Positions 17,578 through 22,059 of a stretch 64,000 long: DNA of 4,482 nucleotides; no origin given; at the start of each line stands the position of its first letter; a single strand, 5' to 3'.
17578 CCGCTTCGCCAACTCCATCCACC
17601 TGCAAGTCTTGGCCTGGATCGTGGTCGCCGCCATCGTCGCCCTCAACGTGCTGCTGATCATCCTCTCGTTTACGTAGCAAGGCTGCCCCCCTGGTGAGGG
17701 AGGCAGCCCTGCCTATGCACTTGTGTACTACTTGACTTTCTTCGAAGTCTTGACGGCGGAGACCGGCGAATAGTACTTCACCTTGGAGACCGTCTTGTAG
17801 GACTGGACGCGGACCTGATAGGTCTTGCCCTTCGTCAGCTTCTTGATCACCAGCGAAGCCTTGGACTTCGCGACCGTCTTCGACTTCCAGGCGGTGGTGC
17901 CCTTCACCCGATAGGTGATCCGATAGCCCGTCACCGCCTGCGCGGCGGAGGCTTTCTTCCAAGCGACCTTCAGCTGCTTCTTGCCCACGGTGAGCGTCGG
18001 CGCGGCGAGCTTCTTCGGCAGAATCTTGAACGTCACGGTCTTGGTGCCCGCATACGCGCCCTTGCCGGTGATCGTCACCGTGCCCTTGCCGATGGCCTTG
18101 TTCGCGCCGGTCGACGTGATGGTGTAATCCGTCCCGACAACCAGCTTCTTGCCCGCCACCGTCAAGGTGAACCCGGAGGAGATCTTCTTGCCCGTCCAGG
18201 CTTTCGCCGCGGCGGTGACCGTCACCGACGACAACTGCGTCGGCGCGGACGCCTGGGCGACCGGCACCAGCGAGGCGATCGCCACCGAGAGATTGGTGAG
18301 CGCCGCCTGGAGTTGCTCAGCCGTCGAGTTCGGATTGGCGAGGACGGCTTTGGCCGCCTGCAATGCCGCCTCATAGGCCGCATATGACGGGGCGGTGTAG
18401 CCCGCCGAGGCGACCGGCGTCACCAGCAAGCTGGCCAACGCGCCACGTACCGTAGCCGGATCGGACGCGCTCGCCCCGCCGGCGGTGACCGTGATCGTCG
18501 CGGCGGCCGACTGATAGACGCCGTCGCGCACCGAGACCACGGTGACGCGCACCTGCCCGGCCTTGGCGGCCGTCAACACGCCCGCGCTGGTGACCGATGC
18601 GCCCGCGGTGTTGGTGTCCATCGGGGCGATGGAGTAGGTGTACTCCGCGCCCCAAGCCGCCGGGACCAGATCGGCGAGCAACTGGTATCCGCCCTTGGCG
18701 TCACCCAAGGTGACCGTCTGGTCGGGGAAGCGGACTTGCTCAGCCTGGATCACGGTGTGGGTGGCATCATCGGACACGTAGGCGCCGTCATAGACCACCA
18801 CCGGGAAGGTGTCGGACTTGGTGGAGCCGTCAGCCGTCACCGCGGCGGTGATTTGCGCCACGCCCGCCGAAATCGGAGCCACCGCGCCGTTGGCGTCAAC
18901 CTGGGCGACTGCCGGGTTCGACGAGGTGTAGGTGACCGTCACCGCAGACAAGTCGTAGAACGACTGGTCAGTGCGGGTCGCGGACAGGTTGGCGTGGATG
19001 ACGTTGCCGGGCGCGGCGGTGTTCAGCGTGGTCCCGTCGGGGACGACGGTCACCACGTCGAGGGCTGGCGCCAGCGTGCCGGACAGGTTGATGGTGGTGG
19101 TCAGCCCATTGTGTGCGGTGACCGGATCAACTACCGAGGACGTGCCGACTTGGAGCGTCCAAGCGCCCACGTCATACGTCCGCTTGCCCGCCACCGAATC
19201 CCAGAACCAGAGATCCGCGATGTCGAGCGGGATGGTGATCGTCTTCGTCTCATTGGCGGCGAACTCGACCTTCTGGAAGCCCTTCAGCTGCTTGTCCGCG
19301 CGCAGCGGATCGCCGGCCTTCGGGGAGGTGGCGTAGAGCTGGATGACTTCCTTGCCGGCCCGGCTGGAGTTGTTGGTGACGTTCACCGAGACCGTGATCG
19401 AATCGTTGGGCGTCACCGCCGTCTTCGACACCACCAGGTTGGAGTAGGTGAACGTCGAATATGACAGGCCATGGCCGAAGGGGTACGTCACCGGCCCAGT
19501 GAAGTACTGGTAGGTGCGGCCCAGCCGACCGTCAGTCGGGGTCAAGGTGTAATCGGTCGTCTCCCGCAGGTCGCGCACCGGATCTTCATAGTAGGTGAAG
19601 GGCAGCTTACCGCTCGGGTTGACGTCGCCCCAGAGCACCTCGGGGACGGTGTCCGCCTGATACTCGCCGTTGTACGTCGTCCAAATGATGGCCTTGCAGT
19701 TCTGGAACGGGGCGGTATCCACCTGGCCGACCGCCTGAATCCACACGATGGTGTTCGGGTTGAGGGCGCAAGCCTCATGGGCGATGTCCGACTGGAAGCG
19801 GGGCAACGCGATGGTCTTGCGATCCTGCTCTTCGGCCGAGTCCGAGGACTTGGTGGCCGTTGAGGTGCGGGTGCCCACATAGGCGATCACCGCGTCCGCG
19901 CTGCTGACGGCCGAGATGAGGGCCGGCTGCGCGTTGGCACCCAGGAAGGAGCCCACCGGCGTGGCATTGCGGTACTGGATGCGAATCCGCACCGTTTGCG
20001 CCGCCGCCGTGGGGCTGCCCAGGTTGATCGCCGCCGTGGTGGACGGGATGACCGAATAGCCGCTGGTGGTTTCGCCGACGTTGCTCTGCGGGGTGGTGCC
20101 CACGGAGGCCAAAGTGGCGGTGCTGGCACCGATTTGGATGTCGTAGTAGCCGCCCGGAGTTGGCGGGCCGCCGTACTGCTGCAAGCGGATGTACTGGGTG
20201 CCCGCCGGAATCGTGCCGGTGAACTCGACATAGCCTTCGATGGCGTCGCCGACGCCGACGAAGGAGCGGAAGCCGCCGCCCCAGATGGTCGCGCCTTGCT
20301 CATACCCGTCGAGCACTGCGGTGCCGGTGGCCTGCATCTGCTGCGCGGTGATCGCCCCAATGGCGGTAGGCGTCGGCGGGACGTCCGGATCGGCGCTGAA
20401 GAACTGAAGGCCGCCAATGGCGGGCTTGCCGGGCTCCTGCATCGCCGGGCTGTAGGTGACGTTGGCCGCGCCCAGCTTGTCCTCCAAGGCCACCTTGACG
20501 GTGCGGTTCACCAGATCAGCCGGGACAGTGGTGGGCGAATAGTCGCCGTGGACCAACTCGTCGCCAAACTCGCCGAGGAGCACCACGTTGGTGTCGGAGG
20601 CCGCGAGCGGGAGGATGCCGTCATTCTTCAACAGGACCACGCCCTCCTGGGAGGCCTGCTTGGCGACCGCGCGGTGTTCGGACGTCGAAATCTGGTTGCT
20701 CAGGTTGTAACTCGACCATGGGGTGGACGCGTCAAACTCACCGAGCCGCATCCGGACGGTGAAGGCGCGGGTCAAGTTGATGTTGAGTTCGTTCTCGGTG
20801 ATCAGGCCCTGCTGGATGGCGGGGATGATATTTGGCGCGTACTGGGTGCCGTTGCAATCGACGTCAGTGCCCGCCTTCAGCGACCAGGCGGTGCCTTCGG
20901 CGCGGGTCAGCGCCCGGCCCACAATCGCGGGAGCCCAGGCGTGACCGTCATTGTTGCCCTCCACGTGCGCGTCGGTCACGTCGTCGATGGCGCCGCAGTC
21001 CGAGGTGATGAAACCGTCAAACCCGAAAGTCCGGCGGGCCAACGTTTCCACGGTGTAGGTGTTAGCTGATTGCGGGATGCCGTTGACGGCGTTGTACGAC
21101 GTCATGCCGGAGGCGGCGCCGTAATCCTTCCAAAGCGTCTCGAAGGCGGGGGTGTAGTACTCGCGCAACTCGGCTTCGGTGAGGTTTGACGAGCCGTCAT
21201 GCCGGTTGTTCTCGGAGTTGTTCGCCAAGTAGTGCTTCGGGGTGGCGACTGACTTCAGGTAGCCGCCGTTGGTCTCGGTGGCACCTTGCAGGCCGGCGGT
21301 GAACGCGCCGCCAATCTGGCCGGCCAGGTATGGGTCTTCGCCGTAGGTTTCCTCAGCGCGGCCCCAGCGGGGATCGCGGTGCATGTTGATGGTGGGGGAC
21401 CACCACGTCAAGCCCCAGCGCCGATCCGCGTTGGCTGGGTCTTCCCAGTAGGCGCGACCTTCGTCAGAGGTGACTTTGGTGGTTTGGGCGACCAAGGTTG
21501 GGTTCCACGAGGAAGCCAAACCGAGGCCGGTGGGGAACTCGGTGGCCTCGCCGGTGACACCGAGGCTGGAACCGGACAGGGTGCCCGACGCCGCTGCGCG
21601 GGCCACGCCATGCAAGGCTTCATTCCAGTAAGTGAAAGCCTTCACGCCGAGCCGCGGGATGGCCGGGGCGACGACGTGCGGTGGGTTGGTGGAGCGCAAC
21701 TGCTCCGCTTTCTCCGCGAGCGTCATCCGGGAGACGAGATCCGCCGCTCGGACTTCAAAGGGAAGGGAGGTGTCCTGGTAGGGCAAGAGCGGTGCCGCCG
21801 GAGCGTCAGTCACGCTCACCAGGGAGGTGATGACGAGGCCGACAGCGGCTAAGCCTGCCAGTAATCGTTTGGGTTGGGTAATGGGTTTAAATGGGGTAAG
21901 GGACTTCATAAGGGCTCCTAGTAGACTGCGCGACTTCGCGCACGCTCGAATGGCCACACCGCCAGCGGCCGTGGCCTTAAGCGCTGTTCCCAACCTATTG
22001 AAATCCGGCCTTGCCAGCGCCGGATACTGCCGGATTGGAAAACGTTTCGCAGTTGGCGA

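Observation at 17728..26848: Secreted hydrolase island: GH3 glycosidase divergent from two tandem papain-like C1 cysteine peptidases, all with lysine-rich Ig-like C-terminal modules and no LPXTG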

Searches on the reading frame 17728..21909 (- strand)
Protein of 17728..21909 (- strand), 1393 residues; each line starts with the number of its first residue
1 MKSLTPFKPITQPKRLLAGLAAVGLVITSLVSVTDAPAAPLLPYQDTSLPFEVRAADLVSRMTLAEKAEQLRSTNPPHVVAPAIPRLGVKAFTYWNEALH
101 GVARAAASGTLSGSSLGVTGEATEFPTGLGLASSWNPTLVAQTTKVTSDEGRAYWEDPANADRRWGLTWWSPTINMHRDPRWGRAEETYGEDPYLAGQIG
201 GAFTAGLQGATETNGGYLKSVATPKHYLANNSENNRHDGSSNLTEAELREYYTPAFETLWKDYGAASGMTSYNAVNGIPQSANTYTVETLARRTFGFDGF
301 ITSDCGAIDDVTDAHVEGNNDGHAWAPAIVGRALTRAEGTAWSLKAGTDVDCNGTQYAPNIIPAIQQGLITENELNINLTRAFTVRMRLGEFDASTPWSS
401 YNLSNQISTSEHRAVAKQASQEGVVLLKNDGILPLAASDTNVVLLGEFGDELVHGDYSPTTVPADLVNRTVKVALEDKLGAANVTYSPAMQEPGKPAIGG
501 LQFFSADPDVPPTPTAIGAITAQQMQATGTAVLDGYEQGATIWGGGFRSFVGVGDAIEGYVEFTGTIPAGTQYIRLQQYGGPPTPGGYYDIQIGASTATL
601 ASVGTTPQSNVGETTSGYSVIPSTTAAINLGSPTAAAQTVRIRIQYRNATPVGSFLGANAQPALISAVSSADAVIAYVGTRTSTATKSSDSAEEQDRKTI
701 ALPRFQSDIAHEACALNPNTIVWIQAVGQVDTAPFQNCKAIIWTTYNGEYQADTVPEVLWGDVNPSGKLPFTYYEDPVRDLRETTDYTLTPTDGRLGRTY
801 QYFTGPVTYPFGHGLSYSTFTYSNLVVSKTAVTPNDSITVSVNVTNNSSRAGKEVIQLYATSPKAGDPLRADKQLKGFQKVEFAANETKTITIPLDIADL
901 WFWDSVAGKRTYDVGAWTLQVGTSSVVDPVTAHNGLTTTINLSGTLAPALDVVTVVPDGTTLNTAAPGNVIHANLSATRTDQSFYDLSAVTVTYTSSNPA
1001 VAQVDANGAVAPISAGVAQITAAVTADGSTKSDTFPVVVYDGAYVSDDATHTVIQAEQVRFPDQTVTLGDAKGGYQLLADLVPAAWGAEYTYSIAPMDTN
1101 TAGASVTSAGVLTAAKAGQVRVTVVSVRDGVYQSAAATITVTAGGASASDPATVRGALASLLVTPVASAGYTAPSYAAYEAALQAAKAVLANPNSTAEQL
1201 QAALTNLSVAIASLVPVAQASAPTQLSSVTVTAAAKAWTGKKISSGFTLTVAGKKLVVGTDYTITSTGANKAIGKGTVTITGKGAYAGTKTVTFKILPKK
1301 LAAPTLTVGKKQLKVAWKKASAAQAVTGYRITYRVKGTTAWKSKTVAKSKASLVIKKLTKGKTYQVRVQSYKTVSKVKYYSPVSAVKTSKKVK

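Call 3: search_protein_families(library=pfam, proteins=[window:17728-21909:-], max_evalue=0.01)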
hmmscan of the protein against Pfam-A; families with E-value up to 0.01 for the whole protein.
window:17728-21909:- (1393 aa): 9 families
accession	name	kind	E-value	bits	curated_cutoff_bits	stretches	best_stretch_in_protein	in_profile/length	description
PF01915.27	Glyco_hydro_3_C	-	2.5e-36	125.9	31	1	424-817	1-200/200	Glycosyl hydrolase family 3 C-terminal domain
PF00933.27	Glyco_hydro_3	-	2.2e-31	109.9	27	1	117-384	77-315/316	Glycosyl hydrolase family 3 N terminal domain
PF14310.12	Fn3-like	-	9.1e-18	64.6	25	1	854-925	1-71/71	Fibronectin type III-like domain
PF00041.27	fn3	-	5.7e-09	36.5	25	1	1307-1382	10-80/84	Fibronectin type III domain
PF07554.19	FIVAR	-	1.4e-06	29.3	29.2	1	1170-1214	23-70/71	FIVAR domain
PF22359.2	Big-like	-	2.8e-05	24.7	27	1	991-1024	2-35/48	Bacterial Ig-like domain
PF02368.24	Big_2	-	0.00033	21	22.8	1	991-1032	35-76/79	Bacterial Ig-like domain (group 2)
PF25059.1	FN3_DSCAM-DSCAML_C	-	0.00035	21.3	39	1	1325-1372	19-66/89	DSCAM/DSCAML C-terminal Fn3-like domain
PF25788.1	Ig_Rha78A_N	-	0.0013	19.4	27.4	1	1305-1388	12-101/105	Rha78A-like, N-terminal immunoglobulin domain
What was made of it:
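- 19459..20640 (-): Glyco_hydro_3_C domain, interrupted by an unassigned insertion (aa 455-665 = 19915-20547). Pfam PF01915 spans 394 residues for a 200-position profile (call 3).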

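Call 4: search_protein_families(library=ncbifam, proteins=[window:17728-21909:-], max_evalue=0.01)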
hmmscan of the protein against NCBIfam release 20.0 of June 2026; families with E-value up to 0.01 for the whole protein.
window:17728-21909:- (1393 aa): 7 families
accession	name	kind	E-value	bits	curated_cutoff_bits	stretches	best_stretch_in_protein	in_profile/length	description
NF041776.1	xylosidase_Xyl3A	equivalog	1e-135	453.8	1250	2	42-490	4-422/846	xylan 1,4-beta-xylosidase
NF041579.1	betaxyl_Flavo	equivalog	1e-77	261.9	1350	2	52-439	34-381/716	beta-xylosidase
NF052331.1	Bet13-16Glucosase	equivalog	2.9e-76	257.2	1330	2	42-439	3-383/750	exo-beta-d-1,3/1,6-glucosidase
NF011678.0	PRK15098.1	equivalog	1.7e-72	245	666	2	118-466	113-439/765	beta-glucosidase BglX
NF041610.1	alph_arabinopyran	equivalog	2.6e-72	244.2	1300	3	665-925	385-642/738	exo-alpha-(1->6)-L-arabinopyranosidase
NF052329.1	XyloArabinsidase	equivalog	1.4e-69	235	1050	2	121-450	107-403/750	beta-xylosidase/alpha-l-arabinosidase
NF052330.1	BetGlucosiCelf0468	equivalog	1.9e-53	181.9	1300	2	357-925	248-811/817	beta-d-glucosidase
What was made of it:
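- On Xylan 1,4-beta-xylosidase Xyl3A (NCBIfam equivalog NF041776): 453.8 bits against a cut-off of 1250 (call 4).
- GH3 and protease substrates are unassigned: the best NCBIfam equivalog scores 454 bits against a cut-off of 1250 (call 4).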

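Call 7: search_solved_structures(query=window:17728-21909:-, max_evalue=0.001)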
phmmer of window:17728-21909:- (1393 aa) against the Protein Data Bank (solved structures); distinct sequences matched with E-value up to 0.001: 75 (the best 60 are shown).
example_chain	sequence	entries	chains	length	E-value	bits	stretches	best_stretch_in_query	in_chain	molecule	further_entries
7vc6_A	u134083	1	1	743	1.1e-87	298.1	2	55-451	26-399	xylan 1,4-beta-xylosidase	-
7vc7_A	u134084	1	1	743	1.6e-87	297.5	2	55-451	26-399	xylan 1,4-beta-xylosidase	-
7xtj_A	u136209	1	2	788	3.4e-69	236.8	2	37-449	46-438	Xylan 1,4-beta-xylosidase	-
7zb3_A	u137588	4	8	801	5.5e-69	236.1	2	122-457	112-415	Beta-xylosidase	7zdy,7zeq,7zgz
6q7i_B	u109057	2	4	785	1.2e-68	235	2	38-457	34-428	Exo-1,4-beta-xylosidase xlnD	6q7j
8c7f_A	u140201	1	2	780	5.8e-68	232.7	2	122-457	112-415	Xylosidase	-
5a7m_A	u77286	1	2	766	6.4e-65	222.6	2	45-451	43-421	BETA-XYLOSIDASE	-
5ae6_A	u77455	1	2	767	6.4e-65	222.6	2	45-451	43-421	BETA-XYLOSIDASE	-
5z87_A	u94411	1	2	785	5.4e-64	219.6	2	121-460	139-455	EmGH1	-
3u48_A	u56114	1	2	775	3.4e-63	216.9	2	118-454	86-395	JMB19063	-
3u4a_A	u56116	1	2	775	1.7e-62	214.6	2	118-454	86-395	JMB19063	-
8xrt_E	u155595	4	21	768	3.7e-61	210.2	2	41-437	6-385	GH3 enzyme CcBgl3B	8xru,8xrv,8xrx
5yot_A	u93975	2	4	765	2.5e-59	204.1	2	666-925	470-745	Isoprimeverose-producing enzyme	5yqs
7eap_A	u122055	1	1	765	8.5e-59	202.3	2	694-925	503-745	Fn3_like domain-containing protein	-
8j9f_A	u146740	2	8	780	3.4e-56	193.7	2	692-931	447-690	Beta-glucosidase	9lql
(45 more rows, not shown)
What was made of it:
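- GH3 is nearest to xylan 1,4-beta-xylosidases (calls 4, 7). GH3 matches beta-xylosidases and beta-glucosidases (calls 4, 7).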

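Call 21: list_cluster_members(proteins=[P0001, P0002, P0003, P0045, window:17728-21909:-, window:22135-24609:+, window:22078-24609:+])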
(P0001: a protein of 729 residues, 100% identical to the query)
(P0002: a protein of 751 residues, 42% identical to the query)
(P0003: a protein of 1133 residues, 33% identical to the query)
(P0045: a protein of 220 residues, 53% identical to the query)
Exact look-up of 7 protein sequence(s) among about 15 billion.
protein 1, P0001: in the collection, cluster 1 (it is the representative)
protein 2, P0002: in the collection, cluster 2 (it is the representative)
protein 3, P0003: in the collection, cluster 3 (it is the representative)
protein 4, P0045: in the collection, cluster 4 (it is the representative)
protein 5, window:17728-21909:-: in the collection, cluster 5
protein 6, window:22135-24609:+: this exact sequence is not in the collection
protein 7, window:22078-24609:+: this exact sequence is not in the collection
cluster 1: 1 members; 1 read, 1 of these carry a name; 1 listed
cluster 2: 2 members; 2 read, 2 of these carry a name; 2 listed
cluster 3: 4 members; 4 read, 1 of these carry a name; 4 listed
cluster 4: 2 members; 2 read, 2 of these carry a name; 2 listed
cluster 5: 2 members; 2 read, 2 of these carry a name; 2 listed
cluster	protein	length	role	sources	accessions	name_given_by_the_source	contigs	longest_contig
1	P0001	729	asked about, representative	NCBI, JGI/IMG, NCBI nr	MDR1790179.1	MAG: lectin like domain-containing protein [Propionibacteriaceae bacterium] | C1A family cysteine protease | lectin like domain-containing protein [Propionibacteriaceae bacterium]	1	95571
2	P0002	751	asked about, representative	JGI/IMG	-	C1A family cysteine protease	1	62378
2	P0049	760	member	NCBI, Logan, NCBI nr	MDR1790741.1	MAG: lectin like domain-containing protein [Propionibacteriaceae bacterium] | lectin like domain-containing protein [Propionibacteriaceae bacterium]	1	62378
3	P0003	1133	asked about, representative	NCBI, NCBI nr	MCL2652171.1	MAG: S-layer homology domain-containing protein [Propionibacteriaceae bacterium] | S-layer homology domain-containing protein [Propionibacteriaceae bacterium]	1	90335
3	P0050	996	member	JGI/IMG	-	-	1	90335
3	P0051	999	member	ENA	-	-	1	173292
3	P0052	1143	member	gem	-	-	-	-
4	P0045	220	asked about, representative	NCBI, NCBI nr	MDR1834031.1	MAG: fibronectin type III domain-containing protein [Propionibacteriaceae bacterium] | fibronectin type III domain-containing protein [Propionibacteriaceae bacterium]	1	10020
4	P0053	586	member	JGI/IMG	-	hypothetical protein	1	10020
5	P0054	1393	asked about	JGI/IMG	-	beta-glucosidase-like glycosyl hydrolase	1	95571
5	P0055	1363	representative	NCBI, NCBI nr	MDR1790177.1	MAG: glycoside hydrolase family 3 C-terminal domain-containing protein ... | glycoside hydrolase family 3 C-terminal domain-containing protein [Propionibacteriaceae ...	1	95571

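Call 35: search_protein_families(library=pfam, proteins=[P0053], max_evalue=1)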
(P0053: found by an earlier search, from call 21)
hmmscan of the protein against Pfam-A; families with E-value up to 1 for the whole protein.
P0053 (586 aa): 8 families
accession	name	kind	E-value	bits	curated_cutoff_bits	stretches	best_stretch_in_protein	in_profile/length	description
PF21605.3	CRLF2-like_D2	-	1.3e-07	32.1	27.3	1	497-582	11-91/94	Cytokine receptor-like factor 2-like, D2 domain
PF00041.27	fn3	-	2.4e-05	24.9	25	1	496-563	10-72/84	Fibronectin type III domain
PF25059.1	FN3_DSCAM-DSCAML_C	-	0.00032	21.4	39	1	516-560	21-65/89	DSCAM/DSCAML C-terminal Fn3-like domain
PF01108.23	Tissue_fac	-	0.00046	20.4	27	1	503-561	38-100/107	Tissue factor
PF00188.32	CAP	-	0.0044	18.3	21.1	1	44-150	2-102/117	Cysteine-rich secretory protein family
PF16040.10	APD1-4_N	-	0.023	14.8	27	1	182-215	29-62/71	E3 ubiquitin-protein ligase APD1-4, N-terminal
PF16656.11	Pur_ac_phosph_N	-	0.032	15.2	30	0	282-308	56-82/93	Purple acid Phosphatase, N-terminal domain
PF25814.1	fn3_SORL1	-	0.22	12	27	1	490-561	6-73/90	SORL1-like, fn3 domain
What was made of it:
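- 18247..19134 (-): Acidic Ig-like (Big-like/Big_2) stalk plus FIVAR helical domain (FIVAR = 18268-18402). Calls 3 and 35.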

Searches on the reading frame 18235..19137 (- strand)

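Call 35: search_protein_families(library=pfam, proteins=[window:18235-19137:-], max_evalue=1)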
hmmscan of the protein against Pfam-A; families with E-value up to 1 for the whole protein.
window:18235-19137:- (301 aa): 4 families
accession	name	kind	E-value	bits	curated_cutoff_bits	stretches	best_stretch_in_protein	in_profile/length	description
PF07554.19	FIVAR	-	9.5e-07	29.8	29.2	1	246-290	23-70/71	FIVAR domain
PF22359.2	Big-like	-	4.2e-06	27.3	27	1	67-100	2-35/48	Bacterial Ig-like domain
PF02368.24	Big_2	-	0.00017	21.9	22.8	1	67-108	35-76/79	Bacterial Ig-like domain (group 2)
PF21461.3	HL_N-beta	-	0.003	17.8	27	1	69-113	15-55/57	Hyaluronate lyase, N-terminal beta-sheet domain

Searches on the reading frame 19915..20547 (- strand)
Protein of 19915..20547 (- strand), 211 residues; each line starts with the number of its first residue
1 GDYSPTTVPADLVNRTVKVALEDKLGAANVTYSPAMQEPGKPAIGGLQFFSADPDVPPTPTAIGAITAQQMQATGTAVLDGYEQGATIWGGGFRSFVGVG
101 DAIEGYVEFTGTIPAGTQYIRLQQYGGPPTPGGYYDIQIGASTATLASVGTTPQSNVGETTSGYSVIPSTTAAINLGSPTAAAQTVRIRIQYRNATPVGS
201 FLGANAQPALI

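Call 35: search_protein_families(library=pfam, proteins=[window:19915-20547:-], max_evalue=1)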
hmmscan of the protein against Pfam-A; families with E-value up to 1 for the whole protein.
window:19915-20547:- (211 aa): 0 families

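Call 64: search_solved_structures(query=window:19915-20547:-, max_evalue=10)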
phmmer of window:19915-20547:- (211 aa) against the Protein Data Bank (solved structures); distinct sequences matched with E-value up to 10: 2.
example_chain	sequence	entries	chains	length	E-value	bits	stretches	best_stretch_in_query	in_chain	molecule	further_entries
7y7j_D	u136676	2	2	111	0.37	13.9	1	84-153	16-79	1F VL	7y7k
7swp_L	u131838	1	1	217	0.5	13.4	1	84-154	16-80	G32Q4 Fab light chain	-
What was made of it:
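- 19459..20640 (-): The insertion has no Pfam hit (call 35) and no PDB sequence hit (call 64).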
